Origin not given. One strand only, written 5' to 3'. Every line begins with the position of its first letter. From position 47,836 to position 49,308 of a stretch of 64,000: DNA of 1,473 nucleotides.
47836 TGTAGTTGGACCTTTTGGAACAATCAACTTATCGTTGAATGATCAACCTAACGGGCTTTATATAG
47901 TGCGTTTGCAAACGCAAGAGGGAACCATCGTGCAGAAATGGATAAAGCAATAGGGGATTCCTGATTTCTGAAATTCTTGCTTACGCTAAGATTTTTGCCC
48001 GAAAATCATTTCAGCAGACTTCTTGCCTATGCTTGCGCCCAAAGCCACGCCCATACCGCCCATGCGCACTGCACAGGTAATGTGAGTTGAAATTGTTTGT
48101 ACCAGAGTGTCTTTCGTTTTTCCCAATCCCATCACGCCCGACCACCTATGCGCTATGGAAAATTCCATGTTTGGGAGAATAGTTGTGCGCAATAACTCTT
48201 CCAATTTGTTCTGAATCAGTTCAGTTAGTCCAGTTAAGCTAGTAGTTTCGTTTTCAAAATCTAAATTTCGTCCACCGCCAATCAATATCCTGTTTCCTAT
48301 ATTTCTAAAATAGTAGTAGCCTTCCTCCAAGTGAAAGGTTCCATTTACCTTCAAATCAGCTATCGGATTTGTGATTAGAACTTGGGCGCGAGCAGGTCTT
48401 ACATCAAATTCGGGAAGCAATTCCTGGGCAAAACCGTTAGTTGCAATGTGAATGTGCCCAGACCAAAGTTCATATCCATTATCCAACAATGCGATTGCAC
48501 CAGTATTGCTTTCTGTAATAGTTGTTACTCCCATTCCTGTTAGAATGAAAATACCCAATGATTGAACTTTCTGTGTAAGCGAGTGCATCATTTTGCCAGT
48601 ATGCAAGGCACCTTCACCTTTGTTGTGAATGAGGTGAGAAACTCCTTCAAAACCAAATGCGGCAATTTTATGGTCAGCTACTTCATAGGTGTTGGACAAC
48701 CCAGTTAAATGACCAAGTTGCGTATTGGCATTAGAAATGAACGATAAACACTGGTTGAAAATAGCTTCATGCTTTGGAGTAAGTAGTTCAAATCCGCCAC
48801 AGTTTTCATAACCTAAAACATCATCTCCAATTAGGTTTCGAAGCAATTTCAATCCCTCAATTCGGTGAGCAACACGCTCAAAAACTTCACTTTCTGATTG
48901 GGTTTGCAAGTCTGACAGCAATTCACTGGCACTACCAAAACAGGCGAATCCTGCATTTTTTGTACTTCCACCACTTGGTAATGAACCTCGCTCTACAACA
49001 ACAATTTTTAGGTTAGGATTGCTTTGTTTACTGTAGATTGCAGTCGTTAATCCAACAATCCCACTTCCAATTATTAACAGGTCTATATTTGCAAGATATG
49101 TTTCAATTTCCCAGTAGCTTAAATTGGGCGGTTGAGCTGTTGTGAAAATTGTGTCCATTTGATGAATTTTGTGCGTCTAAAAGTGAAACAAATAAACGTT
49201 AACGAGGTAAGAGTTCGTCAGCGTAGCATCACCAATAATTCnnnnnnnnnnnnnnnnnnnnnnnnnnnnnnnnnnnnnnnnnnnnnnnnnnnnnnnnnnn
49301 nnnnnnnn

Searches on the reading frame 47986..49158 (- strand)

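Call 10: search_protein_families(library=pfam, proteins=[window:47986-49158:-], max_evalue=0.001)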
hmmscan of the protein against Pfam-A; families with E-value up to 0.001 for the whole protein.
window:47986-49158:- (390 aa): 4 families
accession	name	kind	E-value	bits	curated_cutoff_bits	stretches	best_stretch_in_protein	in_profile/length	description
PF01266.30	DAO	-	2.5e-33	116.5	27.9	1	26-384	1-353/353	FAD dependent oxidoreductase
PF01946.23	Thi4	-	1.2e-05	25.1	26.2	1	22-66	15-58/235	Thi4 family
PF13450.12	NAD_binding_8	-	0.0002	22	21.9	1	29-66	1-36/68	NAD(P)-binding Rossmann-like domain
PF07992.20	Pyr_redox_2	-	0.00095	19.1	26.1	0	26-92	2-59/291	Pyridine nucleotide-disulphide oxidoreductase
